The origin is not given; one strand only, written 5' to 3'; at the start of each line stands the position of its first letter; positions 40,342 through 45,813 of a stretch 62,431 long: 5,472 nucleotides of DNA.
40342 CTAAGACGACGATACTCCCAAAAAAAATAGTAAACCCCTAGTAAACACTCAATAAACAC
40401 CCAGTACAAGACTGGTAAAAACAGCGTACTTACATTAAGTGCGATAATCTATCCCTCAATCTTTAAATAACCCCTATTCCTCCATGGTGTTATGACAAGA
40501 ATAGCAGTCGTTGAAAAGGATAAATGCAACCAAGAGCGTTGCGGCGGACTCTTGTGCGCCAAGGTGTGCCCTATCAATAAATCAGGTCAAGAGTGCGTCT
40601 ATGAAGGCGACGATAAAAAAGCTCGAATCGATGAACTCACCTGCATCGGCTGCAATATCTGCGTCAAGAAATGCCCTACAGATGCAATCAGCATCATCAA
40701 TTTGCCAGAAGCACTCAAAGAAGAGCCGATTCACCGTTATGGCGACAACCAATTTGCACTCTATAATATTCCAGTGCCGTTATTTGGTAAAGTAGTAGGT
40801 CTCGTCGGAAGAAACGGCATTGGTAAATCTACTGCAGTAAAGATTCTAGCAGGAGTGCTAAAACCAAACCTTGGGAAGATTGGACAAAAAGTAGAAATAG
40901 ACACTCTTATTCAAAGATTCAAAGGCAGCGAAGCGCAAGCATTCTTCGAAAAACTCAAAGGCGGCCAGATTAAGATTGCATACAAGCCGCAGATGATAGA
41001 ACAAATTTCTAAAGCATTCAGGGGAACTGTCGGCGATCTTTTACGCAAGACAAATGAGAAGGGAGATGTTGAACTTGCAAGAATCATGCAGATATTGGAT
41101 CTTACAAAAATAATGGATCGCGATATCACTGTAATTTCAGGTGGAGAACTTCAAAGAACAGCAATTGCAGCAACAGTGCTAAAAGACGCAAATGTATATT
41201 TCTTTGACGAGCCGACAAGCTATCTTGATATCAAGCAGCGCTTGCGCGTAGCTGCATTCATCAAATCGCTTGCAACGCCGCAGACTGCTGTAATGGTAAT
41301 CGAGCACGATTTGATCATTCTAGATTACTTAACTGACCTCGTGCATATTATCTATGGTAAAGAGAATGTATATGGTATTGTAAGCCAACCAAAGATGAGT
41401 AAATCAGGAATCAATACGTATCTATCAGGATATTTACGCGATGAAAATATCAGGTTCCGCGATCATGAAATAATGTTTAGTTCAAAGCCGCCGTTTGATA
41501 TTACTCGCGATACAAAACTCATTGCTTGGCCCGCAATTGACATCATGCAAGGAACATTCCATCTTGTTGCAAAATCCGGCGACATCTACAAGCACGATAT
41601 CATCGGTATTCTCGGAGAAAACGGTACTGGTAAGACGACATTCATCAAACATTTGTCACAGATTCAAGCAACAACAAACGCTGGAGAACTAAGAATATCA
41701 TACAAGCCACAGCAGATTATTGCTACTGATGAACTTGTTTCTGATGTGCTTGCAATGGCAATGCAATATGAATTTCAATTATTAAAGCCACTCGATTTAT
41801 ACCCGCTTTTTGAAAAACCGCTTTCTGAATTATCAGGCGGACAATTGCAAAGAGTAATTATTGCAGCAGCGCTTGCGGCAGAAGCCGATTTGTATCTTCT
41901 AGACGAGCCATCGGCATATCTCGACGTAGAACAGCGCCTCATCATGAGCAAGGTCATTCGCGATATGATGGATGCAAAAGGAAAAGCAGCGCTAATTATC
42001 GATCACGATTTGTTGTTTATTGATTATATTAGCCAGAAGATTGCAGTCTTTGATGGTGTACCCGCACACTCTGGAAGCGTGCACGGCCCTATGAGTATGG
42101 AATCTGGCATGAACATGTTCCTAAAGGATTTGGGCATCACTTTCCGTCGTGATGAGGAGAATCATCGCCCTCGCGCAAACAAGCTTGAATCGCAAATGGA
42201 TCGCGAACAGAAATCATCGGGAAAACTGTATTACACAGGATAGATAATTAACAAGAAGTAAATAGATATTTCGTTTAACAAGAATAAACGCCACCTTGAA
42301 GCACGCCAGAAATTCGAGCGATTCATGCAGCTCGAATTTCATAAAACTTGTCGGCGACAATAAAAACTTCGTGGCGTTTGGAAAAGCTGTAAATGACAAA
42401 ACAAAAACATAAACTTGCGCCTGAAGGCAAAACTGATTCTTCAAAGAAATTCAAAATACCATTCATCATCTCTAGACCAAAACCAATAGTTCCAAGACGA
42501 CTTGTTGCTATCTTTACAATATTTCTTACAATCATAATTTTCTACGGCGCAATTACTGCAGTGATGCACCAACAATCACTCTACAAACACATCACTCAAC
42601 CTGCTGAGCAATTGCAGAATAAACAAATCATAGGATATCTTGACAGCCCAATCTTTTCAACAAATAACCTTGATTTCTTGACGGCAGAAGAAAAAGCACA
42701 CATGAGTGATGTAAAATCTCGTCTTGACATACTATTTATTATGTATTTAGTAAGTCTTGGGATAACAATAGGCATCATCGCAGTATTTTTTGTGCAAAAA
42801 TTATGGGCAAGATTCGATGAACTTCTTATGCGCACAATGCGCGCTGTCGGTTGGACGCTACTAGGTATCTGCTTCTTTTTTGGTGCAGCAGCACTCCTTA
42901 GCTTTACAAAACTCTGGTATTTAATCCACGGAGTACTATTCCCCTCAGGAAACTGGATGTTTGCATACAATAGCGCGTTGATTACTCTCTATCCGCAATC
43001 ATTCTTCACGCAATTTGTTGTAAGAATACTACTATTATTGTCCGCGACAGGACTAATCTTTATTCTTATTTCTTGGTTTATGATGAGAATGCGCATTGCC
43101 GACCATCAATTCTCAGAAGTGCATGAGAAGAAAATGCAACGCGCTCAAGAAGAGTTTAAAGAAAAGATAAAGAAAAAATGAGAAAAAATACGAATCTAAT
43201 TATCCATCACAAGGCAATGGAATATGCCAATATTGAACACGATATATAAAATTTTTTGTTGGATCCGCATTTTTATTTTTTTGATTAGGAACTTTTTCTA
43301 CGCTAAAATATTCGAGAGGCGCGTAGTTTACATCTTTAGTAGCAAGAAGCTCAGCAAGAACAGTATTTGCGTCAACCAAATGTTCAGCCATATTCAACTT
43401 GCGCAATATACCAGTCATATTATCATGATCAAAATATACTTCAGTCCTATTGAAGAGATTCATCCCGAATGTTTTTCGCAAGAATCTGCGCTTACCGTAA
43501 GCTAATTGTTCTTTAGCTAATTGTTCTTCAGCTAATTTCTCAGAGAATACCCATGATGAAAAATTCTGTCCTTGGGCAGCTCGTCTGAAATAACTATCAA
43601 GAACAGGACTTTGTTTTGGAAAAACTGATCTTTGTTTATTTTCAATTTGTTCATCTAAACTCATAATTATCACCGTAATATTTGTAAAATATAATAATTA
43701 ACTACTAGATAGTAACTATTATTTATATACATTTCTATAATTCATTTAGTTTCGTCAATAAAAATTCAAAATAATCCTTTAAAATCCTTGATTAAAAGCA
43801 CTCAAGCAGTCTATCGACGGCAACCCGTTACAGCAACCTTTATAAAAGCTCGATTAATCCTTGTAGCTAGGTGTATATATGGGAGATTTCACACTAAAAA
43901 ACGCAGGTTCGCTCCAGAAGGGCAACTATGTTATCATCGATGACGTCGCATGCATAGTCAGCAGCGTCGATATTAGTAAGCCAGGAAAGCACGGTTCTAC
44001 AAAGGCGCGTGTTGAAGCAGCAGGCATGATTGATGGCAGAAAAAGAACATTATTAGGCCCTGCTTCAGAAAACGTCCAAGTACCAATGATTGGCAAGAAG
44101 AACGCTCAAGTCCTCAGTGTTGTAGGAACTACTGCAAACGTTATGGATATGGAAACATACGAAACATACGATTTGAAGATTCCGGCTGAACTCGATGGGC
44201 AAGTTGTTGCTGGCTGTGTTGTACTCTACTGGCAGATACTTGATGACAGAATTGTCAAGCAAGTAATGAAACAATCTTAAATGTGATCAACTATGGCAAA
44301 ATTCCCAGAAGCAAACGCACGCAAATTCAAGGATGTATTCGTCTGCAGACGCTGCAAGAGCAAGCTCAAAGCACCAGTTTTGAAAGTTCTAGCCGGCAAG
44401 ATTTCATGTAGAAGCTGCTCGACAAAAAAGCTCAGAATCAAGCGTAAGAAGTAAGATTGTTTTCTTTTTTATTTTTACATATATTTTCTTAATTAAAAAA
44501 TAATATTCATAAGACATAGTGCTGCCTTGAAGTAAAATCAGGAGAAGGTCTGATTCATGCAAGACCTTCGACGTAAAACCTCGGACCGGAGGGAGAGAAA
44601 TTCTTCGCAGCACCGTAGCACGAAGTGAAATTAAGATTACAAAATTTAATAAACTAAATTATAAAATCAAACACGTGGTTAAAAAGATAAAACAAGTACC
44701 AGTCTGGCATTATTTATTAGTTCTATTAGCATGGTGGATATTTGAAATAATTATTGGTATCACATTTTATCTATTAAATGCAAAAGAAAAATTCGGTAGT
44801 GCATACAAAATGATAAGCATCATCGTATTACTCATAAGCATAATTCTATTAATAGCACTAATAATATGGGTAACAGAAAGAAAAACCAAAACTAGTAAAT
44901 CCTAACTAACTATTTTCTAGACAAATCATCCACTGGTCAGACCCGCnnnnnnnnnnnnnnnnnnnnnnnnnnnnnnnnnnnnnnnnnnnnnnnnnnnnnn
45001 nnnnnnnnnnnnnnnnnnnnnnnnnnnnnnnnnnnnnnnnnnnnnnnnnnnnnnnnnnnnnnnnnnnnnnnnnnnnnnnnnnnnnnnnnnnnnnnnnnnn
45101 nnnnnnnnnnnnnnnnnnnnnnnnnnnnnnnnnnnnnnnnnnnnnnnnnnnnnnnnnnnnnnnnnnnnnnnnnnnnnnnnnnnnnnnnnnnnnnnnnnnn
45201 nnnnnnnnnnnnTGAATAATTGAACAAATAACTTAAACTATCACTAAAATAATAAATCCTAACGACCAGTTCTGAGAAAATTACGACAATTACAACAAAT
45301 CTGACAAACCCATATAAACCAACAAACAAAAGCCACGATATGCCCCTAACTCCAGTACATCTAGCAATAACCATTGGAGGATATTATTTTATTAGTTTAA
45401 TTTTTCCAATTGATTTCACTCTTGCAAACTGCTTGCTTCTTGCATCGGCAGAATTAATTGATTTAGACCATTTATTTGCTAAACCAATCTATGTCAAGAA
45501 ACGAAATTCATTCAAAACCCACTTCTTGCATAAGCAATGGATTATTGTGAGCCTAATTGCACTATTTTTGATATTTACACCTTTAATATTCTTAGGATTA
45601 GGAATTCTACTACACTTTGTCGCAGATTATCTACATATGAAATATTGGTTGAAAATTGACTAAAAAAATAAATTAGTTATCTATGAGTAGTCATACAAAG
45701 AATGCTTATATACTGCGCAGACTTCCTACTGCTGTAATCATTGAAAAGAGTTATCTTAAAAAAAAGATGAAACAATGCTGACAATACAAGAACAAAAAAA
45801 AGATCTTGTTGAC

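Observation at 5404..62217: Ten-copy family of covarying three-way-junction elements (CUU-bulged outer stem plus GAUUCAUGCA decaloop) that I cannot assign to any known RNA class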

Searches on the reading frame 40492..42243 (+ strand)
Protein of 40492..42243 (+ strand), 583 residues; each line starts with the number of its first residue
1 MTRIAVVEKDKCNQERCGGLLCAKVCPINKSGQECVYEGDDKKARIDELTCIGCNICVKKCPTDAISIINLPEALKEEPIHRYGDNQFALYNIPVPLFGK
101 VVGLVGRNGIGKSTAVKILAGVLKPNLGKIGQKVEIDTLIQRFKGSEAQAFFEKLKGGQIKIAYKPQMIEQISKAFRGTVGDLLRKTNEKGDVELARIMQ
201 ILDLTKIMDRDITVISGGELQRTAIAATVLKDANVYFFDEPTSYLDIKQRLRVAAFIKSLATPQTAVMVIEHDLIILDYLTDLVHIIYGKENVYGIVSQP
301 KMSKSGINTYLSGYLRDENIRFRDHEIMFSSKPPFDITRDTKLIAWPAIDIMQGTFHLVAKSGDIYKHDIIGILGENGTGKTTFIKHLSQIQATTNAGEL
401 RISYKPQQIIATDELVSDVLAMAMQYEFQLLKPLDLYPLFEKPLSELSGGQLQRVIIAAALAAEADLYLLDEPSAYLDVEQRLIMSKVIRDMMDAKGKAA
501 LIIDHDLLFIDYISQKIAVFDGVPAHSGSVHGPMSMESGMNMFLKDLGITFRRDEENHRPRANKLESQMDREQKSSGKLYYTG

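Call 21: search_protein_families(library=pfam, proteins=[window:40492-42243:+], max_evalue=0.001)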
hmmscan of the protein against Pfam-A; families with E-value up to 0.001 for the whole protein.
window:40492-42243:+ (583 aa): 16 families
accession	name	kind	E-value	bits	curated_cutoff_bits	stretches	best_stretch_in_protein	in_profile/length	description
PF00005.33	ABC_tran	-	3.9e-36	125.1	25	2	99-243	11-137/137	ABC transporter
PF02463.25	SMC_N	-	1.8e-12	47.6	40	1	95-274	20-199/220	RecF/RecN/SMC N terminal domain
PF13304.12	AAA_21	-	5.1e-10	40.3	27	0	102-140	2-46/304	AAA domain, putative AbiEii toxin, Type IV TA system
PF04068.21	Fer4_RLI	-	2.9e-08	33.7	23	1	2-34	1-35/35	Possible Fer4-like domain in RNase L inhibitor, RLI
PF12837.12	Fer4_6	-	2.1e-07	31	25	1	44-66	2-24/24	4Fe-4S binding domain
PF00037.32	Fer4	-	3.9e-07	30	21.1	1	45-67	2-24/24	4Fe-4S binding domain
PF13476.12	AAA_23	-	2.2e-05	25.6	27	0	370-388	21-39/201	AAA domain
PF14697.11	Fer4_21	-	3e-05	24.5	35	1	5-67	1-58/59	4Fe-4S dicluster domain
PF13237.11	Fer4_10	-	8.1e-05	22.9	25.5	1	44-69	2-22/53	4Fe-4S dicluster domain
PF12797.12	Fer4_2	-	0.00013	22.1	24.5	0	45-63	4-22/22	4Fe-4S binding domain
PF03193.22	RsgA_GTPase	-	0.00017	21.9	30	0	97-133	104-140/174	RsgA GTPase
PF03215.21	Rad17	-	0.00023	21.6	23.8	0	360-440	37-112/186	Rad17 P-loop domain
PF05729.18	NACHT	-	0.0003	21.1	26.7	0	371-396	3-28/167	NACHT domain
PF13555.12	AAA_29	-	0.00036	20.7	27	0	99-126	23-49/61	P-loop containing region of AAA domain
PF12838.12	Fer4_7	-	0.00083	20.2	27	0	16-65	4-52/52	4Fe-4S dicluster domain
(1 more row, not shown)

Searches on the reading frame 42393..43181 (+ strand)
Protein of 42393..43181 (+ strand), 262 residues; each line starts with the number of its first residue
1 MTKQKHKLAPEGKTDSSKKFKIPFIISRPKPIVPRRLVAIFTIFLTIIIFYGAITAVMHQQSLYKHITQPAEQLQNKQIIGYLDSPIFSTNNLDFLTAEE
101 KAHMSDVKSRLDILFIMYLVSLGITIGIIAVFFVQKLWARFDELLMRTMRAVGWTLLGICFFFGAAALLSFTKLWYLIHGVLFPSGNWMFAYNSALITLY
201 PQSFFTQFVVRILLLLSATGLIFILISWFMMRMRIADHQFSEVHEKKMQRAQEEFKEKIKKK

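Call 21: search_protein_families(library=pfam, proteins=[window:42393-43181:+], max_evalue=0.001)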
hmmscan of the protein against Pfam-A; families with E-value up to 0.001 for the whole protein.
window:42393-43181:+ (262 aa): 1 family
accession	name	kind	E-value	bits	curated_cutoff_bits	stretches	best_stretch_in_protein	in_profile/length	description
PF07314.17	Lit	-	2.1e-15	57.7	24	1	38-205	10-176/176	Lipoprotein intramolecular transacylase Lit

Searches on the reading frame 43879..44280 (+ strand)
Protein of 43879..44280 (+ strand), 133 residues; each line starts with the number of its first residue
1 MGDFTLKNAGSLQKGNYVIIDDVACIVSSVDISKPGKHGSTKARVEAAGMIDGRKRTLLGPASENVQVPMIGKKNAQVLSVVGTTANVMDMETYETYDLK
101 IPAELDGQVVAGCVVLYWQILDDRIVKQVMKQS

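Call 21: search_protein_families(library=pfam, proteins=[window:43879-44280:+], max_evalue=0.001)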
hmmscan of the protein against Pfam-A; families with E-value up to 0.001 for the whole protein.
window:43879-44280:+ (133 aa): 2 families
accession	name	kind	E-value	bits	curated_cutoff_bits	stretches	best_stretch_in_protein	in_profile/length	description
PF21485.3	IF5A-like_N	-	4e-11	43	27.1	1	7-62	6-61/63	Translation initiation factor 5A-like, N-terminal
PF08207.18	EFP_N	-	0.00052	20.4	23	0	9-55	2-47/58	Elongation factor P (EF-P) KOW-like domain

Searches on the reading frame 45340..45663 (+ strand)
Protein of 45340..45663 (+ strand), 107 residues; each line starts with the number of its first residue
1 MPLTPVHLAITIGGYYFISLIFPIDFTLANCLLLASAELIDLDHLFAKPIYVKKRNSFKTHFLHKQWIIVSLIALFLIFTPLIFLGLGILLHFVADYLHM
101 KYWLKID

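Call 21: search_protein_families(library=pfam, proteins=[window:45340-45663:+], max_evalue=0.001)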
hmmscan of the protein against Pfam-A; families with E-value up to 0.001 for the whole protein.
window:45340-45663:+ (107 aa): 1 family
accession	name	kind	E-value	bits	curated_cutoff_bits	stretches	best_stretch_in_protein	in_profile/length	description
PF19617.4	DUF6122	-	1.1e-12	48.8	27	1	6-99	6-98/102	Family of unknown function (DUF6122)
